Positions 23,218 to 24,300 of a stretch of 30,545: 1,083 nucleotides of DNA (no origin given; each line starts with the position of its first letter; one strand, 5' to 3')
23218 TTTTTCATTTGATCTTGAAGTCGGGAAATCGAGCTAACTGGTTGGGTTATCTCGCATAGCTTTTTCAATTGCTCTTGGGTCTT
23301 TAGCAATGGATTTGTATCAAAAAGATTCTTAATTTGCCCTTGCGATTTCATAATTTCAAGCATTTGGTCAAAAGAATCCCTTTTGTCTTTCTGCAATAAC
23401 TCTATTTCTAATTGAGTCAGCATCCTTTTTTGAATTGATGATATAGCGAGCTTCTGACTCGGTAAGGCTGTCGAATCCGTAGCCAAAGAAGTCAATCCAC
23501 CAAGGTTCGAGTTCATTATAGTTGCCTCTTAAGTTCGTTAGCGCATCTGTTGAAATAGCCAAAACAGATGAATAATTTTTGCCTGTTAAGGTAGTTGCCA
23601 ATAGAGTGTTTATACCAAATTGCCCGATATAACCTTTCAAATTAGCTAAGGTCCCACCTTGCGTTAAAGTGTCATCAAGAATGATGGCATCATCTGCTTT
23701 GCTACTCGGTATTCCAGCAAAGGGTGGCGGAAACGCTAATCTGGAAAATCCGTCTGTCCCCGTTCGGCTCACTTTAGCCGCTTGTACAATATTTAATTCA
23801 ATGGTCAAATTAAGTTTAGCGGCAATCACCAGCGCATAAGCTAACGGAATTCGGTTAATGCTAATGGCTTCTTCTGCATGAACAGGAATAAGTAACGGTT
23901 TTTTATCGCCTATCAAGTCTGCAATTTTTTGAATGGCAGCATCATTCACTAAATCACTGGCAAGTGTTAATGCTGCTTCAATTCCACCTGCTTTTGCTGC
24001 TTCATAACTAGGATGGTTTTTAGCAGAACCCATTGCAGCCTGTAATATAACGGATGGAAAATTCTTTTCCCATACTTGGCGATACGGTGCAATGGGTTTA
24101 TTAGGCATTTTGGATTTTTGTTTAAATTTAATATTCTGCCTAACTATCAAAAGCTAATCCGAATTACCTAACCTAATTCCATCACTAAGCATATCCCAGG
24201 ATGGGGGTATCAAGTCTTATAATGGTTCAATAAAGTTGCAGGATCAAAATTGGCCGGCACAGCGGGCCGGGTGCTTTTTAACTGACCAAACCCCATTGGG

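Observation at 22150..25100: Low-GC four-gene insert splitting an fhcB-like/fhcA-like gene pair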

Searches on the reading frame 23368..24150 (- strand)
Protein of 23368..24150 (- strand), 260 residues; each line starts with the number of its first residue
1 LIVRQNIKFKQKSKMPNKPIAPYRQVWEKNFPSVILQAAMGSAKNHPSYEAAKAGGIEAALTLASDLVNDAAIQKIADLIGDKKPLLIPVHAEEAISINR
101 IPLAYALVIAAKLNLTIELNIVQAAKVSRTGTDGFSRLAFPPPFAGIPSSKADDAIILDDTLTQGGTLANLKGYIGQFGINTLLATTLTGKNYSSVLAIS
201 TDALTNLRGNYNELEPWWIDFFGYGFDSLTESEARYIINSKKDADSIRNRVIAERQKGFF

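Call 4: search_protein_families(library=pfam, proteins=[window:23368-24150:-], max_evalue=0.01)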
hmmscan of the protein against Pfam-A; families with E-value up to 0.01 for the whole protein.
window:23368-24150:- (260 aa): 1 family
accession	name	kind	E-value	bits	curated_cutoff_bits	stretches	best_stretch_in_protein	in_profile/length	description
PF00156.33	Pribosyltran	-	0.0078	16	26.3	0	68-175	15-110/158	Phosphoribosyl transferase domain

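Call 5: search_protein_families(library=ncbifam, proteins=[window:23368-24150:-], max_evalue=0.01)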
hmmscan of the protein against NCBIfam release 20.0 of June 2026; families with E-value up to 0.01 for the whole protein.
window:23368-24150:- (260 aa): 2 families
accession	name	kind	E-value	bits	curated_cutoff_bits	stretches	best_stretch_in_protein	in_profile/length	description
NF041412.1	XopC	subfamily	0.0015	16.7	1000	1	116-210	265-359/828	XopC/Rsp1239 family type III secretion system effector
NF006605.0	PRK09162.1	equivalog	0.0067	15.8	181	0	70-227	24-166/183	hypoxanthine-guanine phosphoribosyltransferase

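Call 6: search_protein_families(library=padloc, proteins=[window:23368-24150:-], max_evalue=0.1)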
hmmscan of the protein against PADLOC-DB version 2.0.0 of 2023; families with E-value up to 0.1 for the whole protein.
window:23368-24150:- (260 aa): 0 families

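Call 10: find_homologous_proteins(query=window:23368-24108:-)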
Query window:23368-24108:- (246 aa): 760 proteins with E <= 0.001 among 2314 candidates; the best 120 are listed.
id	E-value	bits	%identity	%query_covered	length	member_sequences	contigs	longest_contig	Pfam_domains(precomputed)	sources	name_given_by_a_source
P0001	1.6e-139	481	89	100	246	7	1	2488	-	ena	-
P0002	8.9e-136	469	88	100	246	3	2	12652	-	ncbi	-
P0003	1.3e-135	468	87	100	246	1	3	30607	-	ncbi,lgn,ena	-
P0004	1.6e-135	468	87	100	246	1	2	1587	-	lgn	-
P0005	2.8e-126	438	82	98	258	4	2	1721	-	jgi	-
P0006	6.4e-126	437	81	100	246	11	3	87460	-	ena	-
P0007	8.6e-126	436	82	100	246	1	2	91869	-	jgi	jgi:hypoxanthine-guanine phosphoribosyltransferase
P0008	9.7e-126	436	81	98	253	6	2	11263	-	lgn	-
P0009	4.1e-124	431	81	99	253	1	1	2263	-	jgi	jgi:hypoxanthine-guanine phosphoribosyltransferase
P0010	1.4e-123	429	80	98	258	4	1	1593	-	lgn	-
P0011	8.2e-119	413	77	99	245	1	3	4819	-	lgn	-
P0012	5.7e-117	407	76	99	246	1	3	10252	-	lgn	-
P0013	1.2e-113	397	81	91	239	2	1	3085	-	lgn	-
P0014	2.8e-110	385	73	98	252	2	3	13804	-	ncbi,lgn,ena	ncbi:MAG: hypothetical protein WCK96_17030 [Methylococcales bacterium]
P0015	1.7e-109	383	72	98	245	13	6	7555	-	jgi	jgi:hypoxanthine-guanine phosphoribosyltransferase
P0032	1.5e-92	328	64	98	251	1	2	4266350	-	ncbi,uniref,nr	ncbi:hypothetical protein [Beggiatoa leptomitoformis]|uniref:Recombinase n=1 Tax=Beggiatoa leptomito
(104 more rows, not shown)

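Call 15: find_encoding_contigs(protein=P0003, flank=6000, max_places=3)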
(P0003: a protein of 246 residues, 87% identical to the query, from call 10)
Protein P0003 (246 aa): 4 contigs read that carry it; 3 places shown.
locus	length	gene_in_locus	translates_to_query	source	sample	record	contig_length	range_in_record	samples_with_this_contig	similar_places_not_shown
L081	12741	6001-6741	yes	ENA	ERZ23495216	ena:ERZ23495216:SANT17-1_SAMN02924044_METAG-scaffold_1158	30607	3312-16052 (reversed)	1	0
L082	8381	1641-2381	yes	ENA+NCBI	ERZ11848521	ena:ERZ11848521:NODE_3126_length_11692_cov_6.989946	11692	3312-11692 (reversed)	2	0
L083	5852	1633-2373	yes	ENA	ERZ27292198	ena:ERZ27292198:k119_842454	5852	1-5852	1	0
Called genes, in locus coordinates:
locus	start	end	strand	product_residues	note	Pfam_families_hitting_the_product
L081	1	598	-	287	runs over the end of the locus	PF11103:DUF2887, PF14261:DUF4351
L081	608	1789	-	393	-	PF28597:T2SSF_N (weak), PF00482:T2SSF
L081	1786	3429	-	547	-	PF05157:MshEN (weak), PF00437:T2SSE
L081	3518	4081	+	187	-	-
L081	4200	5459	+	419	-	-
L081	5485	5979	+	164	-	PF05685:Uma2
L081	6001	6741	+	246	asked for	-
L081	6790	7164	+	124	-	-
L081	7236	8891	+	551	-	PF01979:Amidohydro_1 (faint), PF07969:Amidohydro_3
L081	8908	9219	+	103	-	PF07798:CCDC90-like (weak)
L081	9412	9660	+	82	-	-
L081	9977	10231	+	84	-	PF10047:DUF2281 (weak)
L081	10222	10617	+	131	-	PF01850:PIN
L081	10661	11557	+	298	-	PF01913:FTR, PF02741:FTR_C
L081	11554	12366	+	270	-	PF01493:GXGXG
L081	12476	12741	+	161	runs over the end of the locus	-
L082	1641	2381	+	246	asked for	-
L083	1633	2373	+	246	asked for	-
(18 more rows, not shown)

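Call 16: find_encoding_contigs(protein=P0006, flank=6000, max_places=3)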
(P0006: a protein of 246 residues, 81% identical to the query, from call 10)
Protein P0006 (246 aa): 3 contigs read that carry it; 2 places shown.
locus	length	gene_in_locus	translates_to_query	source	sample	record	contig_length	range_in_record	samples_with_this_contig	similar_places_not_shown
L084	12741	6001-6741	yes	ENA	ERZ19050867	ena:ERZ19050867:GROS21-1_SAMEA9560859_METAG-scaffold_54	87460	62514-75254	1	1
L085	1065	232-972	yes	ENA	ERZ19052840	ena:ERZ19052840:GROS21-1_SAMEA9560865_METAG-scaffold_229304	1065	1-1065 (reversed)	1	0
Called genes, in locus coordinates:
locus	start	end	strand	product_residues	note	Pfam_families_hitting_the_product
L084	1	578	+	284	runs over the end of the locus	PF03734:YkuD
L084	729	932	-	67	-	PF15919:HicB_lk_antitox (weak), PF21748:UPF0150 (weak)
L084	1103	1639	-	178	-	-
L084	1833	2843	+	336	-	PF01116:F_bP_aldolase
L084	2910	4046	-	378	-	PF02684:LpxB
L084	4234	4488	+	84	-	-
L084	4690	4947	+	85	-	PF09723:Zn_ribbon_8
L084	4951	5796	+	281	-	PF02661:Fic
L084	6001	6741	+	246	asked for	-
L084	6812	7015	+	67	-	-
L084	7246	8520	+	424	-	-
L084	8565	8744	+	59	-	-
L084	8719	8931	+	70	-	-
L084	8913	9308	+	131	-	PF01850:PIN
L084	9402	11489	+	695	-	PF01336:tRNA_anti-codon, PF00152:tRNA-synt_2, PF02938:GAD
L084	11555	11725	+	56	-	PF00301:Rubredoxin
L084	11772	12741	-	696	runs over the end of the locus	PF13089:PP_kinase_N, PF02503:PP_kinase, PF17941:PP_kinase_C_1, PF13091:PLDc_2 (faint), PF13090:PP_kinase_C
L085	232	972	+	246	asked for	-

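Call 23: search_dna_similar(query=window:23368-24108:-, collection=phages, mode=protein, max_rows=25, max_evalue=0.001)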
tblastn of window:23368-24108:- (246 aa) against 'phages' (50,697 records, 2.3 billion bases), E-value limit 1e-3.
Records with a match: 3; places in all: 3; records where one place covers at least 80% of the query: 2.
Best place of each record, by identity: <60% 3.
By first word of the organism name: Moraxella 2; Burkholderia 1.
By host as written in the record: Moraxella catarrhalis 2; Burkholderia pseudomallei 1.
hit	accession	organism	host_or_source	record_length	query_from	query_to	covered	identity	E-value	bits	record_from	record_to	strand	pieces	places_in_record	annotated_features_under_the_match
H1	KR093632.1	Moraxella phage Mcat8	Moraxella catarrhalis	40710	3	241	97%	37.9%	2e-41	156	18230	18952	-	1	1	coat protein | hypothetical protein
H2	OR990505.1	Burkholderia phage vB_HM795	Burkholderia pseudomallei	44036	30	242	87%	30.9%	2e-14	78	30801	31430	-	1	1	hypothetical protein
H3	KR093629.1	Moraxella phage Mcat5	Moraxella catarrhalis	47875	76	241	61%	43.4%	2e-22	129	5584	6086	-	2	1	hypothetical protein (x4)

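Call 24: search_solved_structures(query=window:23368-24108:-, max_evalue=1, show_alignments=2)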
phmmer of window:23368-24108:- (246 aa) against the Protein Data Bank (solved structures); distinct sequences matched with E-value up to 1: 2.
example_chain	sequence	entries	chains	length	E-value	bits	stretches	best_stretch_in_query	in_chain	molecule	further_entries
6fsp_A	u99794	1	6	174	0.94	12.3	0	54-168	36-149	PRPP-binding protein, adenine/guanine phosphoribosyltransferase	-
5zgo_A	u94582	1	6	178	0.96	12.3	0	54-168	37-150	Adenine phosphoribosyltransferase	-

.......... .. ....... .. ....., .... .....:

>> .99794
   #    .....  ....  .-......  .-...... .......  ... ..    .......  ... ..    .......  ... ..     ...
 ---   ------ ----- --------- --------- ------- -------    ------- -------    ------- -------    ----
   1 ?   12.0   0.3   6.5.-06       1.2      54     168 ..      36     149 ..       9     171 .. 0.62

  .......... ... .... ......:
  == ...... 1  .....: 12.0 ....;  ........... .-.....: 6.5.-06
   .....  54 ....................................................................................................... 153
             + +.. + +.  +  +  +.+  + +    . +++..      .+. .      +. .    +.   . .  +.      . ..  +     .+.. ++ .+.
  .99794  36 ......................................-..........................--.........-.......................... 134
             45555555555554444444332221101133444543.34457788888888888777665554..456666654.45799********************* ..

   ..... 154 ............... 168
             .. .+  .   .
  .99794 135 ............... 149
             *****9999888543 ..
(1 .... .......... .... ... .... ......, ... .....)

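Call 25: get_annotated_region(hit=H1, flank=5000)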
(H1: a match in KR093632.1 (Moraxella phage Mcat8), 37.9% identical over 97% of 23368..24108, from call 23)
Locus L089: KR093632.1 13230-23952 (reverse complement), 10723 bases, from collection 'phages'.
description: Moraxella phage Mcat8, complete genome.
organism: Moraxella phage Mcat8 (NCBI taxid 1647554)
taxonomy: Viruses; Duplodnaviria; Heunggongvirae; Uroviricota; Caudoviricetes
host: Moraxella catarrhalis; source: sputum; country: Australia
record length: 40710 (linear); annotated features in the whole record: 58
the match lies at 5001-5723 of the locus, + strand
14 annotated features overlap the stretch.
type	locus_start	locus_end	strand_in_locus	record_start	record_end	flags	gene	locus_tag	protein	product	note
CDS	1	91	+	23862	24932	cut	-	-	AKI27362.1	hypothetical protein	-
CDS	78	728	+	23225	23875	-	-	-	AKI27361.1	hypothetical protein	-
CDS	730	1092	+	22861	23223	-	-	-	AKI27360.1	hypothetical protein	-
CDS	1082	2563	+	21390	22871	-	-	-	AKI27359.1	terminase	-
CDS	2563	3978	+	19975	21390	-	-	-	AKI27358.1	portal protein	-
CDS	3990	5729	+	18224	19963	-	-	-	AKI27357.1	coat protein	-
CDS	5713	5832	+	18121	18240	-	-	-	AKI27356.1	hypothetical protein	-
CDS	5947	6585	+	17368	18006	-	-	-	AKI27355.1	hypothetical protein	-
CDS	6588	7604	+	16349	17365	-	-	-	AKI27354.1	hypothetical protein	-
CDS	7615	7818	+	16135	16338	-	-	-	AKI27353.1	hypothetical protein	-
CDS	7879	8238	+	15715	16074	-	-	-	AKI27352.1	hypothetical protein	-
CDS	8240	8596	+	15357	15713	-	-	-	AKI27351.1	hypothetical protein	-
CDS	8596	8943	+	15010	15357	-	-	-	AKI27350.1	hypothetical protein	-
CDS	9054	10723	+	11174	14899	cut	-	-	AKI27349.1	tail protein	-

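Call 26: get_annotated_region(hit=H2, flank=4000)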
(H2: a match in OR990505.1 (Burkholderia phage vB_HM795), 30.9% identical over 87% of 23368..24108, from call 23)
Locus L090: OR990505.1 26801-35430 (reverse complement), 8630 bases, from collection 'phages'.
description: Burkholderia phage vB_HM795, complete genome.
organism: Burkholderia phage vB_HM795 (NCBI taxid 3108088)
taxonomy: Viruses; Duplodnaviria; Heunggongvirae; Uroviricota; Caudoviricetes
host: Burkholderia pseudomallei; source: hemoculture; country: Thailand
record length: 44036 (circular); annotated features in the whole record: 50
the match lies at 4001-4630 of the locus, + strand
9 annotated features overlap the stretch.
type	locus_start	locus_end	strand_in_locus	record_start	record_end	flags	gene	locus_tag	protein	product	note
CDS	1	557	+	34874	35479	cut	-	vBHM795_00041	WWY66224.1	hypothetical protein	-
CDS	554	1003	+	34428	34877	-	-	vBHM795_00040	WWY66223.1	hypothetical protein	-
CDS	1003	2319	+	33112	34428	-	-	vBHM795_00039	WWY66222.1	hypothetical protein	-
CDS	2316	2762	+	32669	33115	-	-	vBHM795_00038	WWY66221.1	hypothetical protein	-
CDS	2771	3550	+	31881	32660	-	-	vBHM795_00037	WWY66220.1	hypothetical protein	-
CDS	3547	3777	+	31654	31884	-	-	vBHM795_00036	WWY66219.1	hypothetical protein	-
CDS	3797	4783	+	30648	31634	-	-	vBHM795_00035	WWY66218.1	hypothetical protein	-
CDS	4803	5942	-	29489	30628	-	-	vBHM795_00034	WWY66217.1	putative integrase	-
CDS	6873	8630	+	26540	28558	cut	-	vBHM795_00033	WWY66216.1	DNA methyltransferase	-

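Call 31: find_encoding_contigs(protein=P0007, flank=6000, max_places=2)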
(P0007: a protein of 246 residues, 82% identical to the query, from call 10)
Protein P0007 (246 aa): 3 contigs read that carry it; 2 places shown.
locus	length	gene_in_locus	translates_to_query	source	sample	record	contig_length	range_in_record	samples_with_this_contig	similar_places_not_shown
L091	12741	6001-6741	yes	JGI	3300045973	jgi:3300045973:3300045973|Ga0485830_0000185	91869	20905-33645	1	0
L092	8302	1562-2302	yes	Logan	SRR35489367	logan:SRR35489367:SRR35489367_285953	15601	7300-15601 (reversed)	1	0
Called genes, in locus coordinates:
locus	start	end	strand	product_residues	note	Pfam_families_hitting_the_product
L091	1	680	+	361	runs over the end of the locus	PF01408:GFO_IDH_MocA, PF02894:GFO_IDH_MocA_C, PF22725:GFO_IDH_MocA_C3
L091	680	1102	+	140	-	-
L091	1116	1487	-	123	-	PF00903:Glyoxalase, PF13669:Glyoxalase_4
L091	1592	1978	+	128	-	PF09685:MamF_MmsF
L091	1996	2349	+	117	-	PF09685:MamF_MmsF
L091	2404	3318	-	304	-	PF01218:Coprogen_oxidas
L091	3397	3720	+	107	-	PF00462:Glutaredoxin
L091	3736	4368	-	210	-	PF00929:RNase_T, PF16473:Rv2179c-like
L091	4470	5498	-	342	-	PF01979:Amidohydro_1, PF04909:Amidohydro_2 (weak)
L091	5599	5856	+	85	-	PF09723:Zn_ribbon_8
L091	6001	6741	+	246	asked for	-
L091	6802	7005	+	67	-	-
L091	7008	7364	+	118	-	PF02661:Fic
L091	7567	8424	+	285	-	-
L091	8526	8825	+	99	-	-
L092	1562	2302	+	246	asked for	-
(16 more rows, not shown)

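Call 32: find_encoding_contigs(protein=P0032, flank=8000, max_places=2)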
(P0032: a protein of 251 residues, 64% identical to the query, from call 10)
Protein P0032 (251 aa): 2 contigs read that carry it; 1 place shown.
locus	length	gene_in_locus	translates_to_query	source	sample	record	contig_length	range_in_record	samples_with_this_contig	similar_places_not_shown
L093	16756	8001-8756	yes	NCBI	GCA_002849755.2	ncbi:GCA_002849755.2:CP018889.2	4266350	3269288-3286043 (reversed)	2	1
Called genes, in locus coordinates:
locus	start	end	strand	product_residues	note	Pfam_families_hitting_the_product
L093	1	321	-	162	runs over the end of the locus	-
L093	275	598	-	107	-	PF09907:HigB_toxin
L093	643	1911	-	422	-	PF00365:PFK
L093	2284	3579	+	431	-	PF00285:Citrate_synt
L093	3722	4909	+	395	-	PF00108:Thiolase_N, PF00109:ketoacyl-synt (faint), PF02803:Thiolase_C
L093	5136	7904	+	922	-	PF00133:tRNA-synt_1, PF09334:tRNA-synt_1g (weak), PF13603:tRNA-synt_1_2 (weak), PF08264:Anticodon_1, PF10458:Val_tRNA-synt_C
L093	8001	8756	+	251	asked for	-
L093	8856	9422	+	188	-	-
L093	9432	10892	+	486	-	PF00437:T2SSE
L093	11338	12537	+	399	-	PF28597:T2SSF_N, PF00482:T2SSF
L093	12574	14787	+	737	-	PF21305:type_II_gspD_N0, PF03958:Secretin_N, PF00263:Secretin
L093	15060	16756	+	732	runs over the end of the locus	PF08461:WHD_RNase_R, PF08206:OB_RNB, PF17876:CSD2, PF00773:RNB, PF00575:S1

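Call 41: predict_structure(alignment_id=A1)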
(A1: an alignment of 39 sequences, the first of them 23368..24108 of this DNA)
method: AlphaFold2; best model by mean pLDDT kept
length: 246 residues; sequences in the alignment: 39
mean_pLDDT: 92.0   pTM: 0.90
mean pLDDT of the five models: 92.0, 91.8, 91.6, 90.5, 89.8
residues with pLDDT >= 90: 198; 70-90: 31; 50-70: 14; < 50: 3
segments of 3 or more residues with pLDDT < 50: none
pLDDT, mean of each block of 10 residues (from residue 1): 76 95 96 94 96 98 97 88 83 98 93 66 90 94 94 96 97 94 96 97 96 97 96 95 70
secondary structure, 60 per line:
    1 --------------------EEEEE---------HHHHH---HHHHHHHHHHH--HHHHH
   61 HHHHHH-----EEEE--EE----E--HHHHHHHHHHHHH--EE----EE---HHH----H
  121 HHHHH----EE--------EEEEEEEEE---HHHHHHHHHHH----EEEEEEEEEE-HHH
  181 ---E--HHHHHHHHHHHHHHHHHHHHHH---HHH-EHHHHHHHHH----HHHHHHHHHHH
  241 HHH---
elements in order: E21-25 H35-39 H43-53 H56-66 E72-75 H87-99 H120-125 E140-148 H152-162 E167-176 H187-208 H217-225 H230-243

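Call 45: fold_search(model_id=the predicted structure, library=pdb)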
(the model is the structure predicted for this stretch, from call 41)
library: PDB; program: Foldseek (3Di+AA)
matches with E <= 10: 830; with E <= 0.001: 23
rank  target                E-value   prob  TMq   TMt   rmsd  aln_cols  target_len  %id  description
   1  7p0h_A                6.2e-05  1.00  0.40  0.25   4.0       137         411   22  Crystal structure of Helicobacter pylori ComF fused to an artificial alphaREP crystallization helper(named B2) (released 2022-04-06)
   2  1g2p                  1.2e-04  1.00  0.32  0.45   5.6       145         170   15  CRYSTAL STRUCTURE OF ADENINE PHOSPHORIBOSYLTRANSFERASE (released 2001-12-05)
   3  5vjp_A                1.5e-04  1.00  0.35  0.48   6.5       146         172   14  Crystal Structure of Adenine Phosphoribosyltransferase from Saccharomyces cerevisiae Complexed with L-2,5-Dideoxy-2,5- (released 2017-12-27)
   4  5vjp_B                1.7e-04  1.00  0.35  0.47   5.3       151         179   14  Crystal Structure of Adenine Phosphoribosyltransferase from Saccharomyces cerevisiae Complexed with L-2,5-Dideoxy-2,5- (released 2017-12-27)
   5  5vjn_B                2.5e-04  1.00  0.32  0.45   6.8       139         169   16  Crystal Structure of Adenine Phosphoribosyltransferase from Saccharomyces cerevisiae Complexed with D-2,5-Dideoxy-2,5- (released 2017-12-27)
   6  6hgp_B                2.5e-04  1.00  0.34  0.47   6.5       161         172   12  Crystal Structure of Human APRT wild type in complex with Phosphate ion. (released 2019-07-31)
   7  6hgr_A                2.5e-04  1.00  0.34  0.47   6.7       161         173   12  Crystal Structure of Human APRT wild type in complex with IMP (released 2019-07-31)
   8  6hgq_B                3.5e-04  1.00  0.33  0.45   5.8       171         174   12  Crystal Structure of Human APRT wild type in complex with Hypoxanthine, PRPP and Mg2+ (released 2019-07-31)
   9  5vjn_A                3.7e-04  1.00  0.31  0.43   6.7       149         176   14  Crystal Structure of Adenine Phosphoribosyltransferase from Saccharomyces cerevisiae Complexed with D-2,5-Dideoxy-2,5- (released 2017-12-27)
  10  1g2q_A                4.4e-04  1.00  0.34  0.45   5.3       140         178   14  CRYSTAL STRUCTURE OF ADENINE PHOSPHORIBOSYLTRANSFERASE (released 2001-12-05)
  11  6fd4_A                5.0e-04  1.00  0.35  0.47   5.1       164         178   12  Crystal Structure of Human APRT-Tyr105Phe variant in complex with Adenine, PRPP and Mg2+, 14 hours post crystallizatio (released 2018-08-15)
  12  6w1i_A                6.4e-04  1.00  0.34  0.42   8.0       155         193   15  Re-interpretation of ppGpp (G4P) electron density in the deposited crystal structure of Xanthine phosphoribosyltransfe (released 2020-07-29)
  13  6fd5_B                6.8e-04  1.00  0.34  0.47   6.4       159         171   12  Crystal Structure of Human APRT-Tyr105Phe variant in complex with Adenine, PRPP and Mg2+, 14 days post crystallization (released 2018-08-15)
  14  6fd4_B                6.8e-04  1.00  0.34  0.46   6.1       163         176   12  Crystal Structure of Human APRT-Tyr105Phe variant in complex with Adenine, PRPP and Mg2+, 14 hours post crystallizatio (released 2018-08-15)
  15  1y0b_D                7.2e-04  1.00  0.35  0.42   7.8       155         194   17  Crystal Structure of Xanthine Phosphoribosyltransferase from Bacillus subtilis. (released 2005-02-22)
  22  8zvc                  9.8e-04  1.00  0.39  0.25  10.7       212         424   11  ShosT with PRPP-Mg (released 2025-04-09)
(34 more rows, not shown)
